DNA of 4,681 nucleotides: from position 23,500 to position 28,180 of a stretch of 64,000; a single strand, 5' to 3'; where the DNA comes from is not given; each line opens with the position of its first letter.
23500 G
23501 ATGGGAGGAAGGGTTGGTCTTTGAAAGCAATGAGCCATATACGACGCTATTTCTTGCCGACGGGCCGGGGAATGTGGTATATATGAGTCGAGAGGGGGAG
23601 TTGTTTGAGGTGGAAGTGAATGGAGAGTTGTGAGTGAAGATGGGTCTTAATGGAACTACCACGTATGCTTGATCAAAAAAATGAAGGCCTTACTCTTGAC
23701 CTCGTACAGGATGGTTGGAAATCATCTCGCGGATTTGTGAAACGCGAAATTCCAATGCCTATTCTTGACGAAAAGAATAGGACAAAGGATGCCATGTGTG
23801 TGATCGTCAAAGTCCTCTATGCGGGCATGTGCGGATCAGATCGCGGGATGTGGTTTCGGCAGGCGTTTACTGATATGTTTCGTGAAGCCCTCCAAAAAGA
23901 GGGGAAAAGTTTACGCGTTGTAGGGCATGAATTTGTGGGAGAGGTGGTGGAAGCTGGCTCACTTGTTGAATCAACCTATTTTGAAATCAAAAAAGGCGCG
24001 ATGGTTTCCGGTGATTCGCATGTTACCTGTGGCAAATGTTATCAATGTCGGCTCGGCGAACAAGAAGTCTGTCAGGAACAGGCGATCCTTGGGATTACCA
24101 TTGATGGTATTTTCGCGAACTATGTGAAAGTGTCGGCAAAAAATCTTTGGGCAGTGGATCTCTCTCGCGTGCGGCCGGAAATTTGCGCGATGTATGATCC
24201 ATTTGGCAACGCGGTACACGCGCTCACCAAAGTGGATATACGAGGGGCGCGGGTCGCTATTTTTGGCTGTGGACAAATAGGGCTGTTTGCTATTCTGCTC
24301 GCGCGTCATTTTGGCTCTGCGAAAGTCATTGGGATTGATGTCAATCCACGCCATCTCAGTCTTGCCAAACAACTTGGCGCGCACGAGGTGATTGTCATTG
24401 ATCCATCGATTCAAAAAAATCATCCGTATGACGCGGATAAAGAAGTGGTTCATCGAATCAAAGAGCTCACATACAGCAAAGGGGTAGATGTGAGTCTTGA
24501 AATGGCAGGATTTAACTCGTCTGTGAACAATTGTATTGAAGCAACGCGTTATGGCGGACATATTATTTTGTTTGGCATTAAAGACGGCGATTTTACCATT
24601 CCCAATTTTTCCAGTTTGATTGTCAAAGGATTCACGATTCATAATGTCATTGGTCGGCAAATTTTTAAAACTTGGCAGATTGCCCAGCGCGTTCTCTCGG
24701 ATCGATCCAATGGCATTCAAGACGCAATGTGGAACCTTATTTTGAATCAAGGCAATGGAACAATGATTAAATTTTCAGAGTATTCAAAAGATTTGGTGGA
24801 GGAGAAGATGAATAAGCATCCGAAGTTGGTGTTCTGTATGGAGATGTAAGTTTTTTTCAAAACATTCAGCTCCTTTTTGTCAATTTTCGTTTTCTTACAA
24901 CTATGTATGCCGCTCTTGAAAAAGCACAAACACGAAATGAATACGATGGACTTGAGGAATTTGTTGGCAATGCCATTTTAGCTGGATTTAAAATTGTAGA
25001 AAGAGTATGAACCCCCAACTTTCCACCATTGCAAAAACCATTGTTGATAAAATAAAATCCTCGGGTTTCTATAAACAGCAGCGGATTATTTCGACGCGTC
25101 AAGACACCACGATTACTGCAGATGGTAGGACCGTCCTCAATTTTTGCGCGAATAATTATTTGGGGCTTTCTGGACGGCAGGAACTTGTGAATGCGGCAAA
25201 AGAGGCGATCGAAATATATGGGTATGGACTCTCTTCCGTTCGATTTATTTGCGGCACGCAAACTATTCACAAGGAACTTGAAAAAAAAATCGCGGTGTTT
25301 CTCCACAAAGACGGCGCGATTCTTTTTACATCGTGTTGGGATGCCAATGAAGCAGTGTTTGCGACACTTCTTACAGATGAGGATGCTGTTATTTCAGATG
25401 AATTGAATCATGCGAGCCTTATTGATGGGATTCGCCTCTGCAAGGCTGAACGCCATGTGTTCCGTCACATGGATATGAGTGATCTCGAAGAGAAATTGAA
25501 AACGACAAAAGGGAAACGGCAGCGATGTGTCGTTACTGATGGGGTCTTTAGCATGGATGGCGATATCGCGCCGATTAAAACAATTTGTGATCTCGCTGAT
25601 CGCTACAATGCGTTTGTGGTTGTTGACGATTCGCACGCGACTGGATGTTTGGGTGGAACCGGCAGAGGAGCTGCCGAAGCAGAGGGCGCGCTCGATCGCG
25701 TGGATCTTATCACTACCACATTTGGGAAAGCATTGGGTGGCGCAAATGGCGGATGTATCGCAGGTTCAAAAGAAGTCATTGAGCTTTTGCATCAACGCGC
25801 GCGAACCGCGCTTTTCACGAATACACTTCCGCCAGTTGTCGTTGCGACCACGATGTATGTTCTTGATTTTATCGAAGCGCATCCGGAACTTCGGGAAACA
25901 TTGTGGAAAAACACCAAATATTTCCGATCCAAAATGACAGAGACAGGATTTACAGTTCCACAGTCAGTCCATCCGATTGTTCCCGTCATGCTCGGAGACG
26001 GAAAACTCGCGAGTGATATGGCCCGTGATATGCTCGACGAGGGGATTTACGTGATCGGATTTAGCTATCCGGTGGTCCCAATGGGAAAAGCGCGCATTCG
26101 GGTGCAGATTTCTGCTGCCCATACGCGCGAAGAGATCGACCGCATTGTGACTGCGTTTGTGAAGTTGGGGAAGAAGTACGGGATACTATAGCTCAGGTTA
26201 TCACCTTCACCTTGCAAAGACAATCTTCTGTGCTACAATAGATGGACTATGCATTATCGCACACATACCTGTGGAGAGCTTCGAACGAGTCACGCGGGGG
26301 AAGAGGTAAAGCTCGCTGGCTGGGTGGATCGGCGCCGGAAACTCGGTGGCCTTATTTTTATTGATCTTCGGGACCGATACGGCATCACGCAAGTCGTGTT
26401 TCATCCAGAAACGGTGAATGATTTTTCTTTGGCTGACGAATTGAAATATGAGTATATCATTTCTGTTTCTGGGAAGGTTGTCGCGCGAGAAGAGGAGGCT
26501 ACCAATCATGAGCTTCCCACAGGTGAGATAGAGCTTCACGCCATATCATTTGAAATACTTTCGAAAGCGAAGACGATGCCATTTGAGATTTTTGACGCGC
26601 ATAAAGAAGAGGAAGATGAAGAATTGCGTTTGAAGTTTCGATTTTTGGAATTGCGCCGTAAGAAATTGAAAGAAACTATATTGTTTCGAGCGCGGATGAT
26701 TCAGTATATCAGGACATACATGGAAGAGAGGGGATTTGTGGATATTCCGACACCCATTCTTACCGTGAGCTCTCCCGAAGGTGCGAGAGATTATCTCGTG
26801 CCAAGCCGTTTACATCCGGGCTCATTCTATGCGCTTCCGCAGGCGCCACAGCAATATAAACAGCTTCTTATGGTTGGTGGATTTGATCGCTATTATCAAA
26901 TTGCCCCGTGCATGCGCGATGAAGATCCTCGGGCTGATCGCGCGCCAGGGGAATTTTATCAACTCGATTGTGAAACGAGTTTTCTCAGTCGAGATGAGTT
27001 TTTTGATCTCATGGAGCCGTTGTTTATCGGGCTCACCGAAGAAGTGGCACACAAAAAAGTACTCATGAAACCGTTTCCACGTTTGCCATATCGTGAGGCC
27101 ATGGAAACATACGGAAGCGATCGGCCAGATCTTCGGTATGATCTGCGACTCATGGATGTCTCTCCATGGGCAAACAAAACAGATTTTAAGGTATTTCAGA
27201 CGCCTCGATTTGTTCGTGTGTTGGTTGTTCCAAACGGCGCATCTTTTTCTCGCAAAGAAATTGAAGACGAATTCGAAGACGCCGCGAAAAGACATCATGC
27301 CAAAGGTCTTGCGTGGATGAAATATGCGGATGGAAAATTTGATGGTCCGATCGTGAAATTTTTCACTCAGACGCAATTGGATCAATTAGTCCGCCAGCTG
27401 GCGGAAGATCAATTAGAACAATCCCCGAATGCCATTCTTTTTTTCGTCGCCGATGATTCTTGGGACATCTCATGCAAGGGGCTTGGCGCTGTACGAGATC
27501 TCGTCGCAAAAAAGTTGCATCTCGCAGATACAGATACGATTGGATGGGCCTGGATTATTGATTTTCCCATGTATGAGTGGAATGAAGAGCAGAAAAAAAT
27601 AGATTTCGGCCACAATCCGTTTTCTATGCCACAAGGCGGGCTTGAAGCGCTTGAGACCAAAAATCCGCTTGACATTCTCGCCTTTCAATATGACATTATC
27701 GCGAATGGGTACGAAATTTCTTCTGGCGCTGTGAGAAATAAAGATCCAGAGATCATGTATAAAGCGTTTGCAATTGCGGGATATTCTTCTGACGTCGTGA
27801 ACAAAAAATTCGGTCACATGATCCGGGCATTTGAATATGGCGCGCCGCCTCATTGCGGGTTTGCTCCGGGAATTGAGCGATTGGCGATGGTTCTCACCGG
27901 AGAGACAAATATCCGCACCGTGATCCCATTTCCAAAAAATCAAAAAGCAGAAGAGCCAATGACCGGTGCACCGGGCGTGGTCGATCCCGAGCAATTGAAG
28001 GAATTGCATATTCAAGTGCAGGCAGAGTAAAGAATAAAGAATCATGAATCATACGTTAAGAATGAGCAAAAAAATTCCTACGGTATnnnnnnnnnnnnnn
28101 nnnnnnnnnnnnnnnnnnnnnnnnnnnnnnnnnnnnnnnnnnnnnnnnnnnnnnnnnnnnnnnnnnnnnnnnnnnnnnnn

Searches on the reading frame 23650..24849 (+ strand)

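Call 42: search_protein_families(library=pfam, proteins=[window:23650-24849:+], max_evalue=0.001)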
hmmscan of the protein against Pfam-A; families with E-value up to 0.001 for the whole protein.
window:23650-24849:+ (399 aa): 4 families
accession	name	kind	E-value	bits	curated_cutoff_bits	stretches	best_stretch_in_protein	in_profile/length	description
PF00107.32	ADH_zinc_N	-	3.5e-23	82.4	31.8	1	210-344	2-122/129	Zinc-binding dehydrogenase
PF08240.17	ADH_N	-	4.8e-17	62.5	23.5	1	51-169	5-102/104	Alcohol dehydrogenase GroES-like domain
PF01262.27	AlaDh_PNT_C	-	1.3e-05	25.1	23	1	185-249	13-78/214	Alanine dehydrogenase/PNT, C-terminal domain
PF13649.12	Methyltransf_25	-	0.00012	23.1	27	1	205-246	4-44/97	Methyltransferase domain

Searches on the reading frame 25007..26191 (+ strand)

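Call 42: search_protein_families(library=pfam, proteins=[window:25007-26191:+], max_evalue=0.001)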
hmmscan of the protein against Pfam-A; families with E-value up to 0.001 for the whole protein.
window:25007-26191:+ (394 aa): 6 families
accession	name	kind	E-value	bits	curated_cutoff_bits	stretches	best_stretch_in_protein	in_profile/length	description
PF00155.27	Aminotran_1_2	-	1.1e-67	229.2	19.7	1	42-383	2-360/361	Aminotransferase class I and II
PF00266.25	Aminotran_5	-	6.4e-06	25.8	21.5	1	84-211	41-179/371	Aminotransferase class-V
PF01053.26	Cys_Met_Meta_PP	-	0.00013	21.1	27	1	88-215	54-181/381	Cys/Met metabolism PLP-dependent enzyme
PF00464.25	SHMT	-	0.00022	20.4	27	1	154-260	152-251/399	Serine hydroxymethyltransferase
PF01041.23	DegT_DnrJ_EryC1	-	0.00033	20.4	19.8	1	88-214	26-152/360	DegT/DnrJ/EryC1/StrS aminotransferase family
PF01212.27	Beta_elim_lyase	-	0.00036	20.4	27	1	88-268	34-215/288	Beta-eliminating lyase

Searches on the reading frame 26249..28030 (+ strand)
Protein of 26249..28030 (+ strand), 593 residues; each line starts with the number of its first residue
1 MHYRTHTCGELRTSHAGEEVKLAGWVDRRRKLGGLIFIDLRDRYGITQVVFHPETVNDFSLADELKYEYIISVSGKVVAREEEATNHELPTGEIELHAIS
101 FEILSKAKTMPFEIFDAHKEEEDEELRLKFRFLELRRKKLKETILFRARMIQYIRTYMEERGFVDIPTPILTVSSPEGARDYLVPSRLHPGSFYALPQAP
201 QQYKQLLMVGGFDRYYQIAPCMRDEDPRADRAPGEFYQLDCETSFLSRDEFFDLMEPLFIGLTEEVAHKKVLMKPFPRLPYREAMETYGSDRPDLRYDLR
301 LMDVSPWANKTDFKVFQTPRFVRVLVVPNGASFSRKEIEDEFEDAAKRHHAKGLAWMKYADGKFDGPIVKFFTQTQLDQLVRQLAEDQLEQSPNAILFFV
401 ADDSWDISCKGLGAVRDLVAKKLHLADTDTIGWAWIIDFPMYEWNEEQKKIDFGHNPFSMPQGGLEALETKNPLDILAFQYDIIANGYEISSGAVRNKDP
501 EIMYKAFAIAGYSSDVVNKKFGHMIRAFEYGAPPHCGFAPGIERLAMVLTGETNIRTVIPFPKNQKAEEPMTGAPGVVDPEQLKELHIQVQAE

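Call 42: search_protein_families(library=pfam, proteins=[window:26249-28030:+], max_evalue=0.001)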
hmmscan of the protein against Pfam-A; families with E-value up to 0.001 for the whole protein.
window:26249-28030:+ (593 aa): 3 families
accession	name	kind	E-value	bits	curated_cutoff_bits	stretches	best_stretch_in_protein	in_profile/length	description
PF00152.25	tRNA-synt_2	-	7.1e-105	350.9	25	1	123-565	1-308/308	tRNA synthetases class II (D, K and N)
PF01336.31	tRNA_anti-codon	-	1.2e-16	60.8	27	1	20-104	1-75/75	OB-fold nucleic acid binding domain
PF02938.19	GAD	-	7.8e-16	58.5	23.4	1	322-410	11-93/95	GAD domain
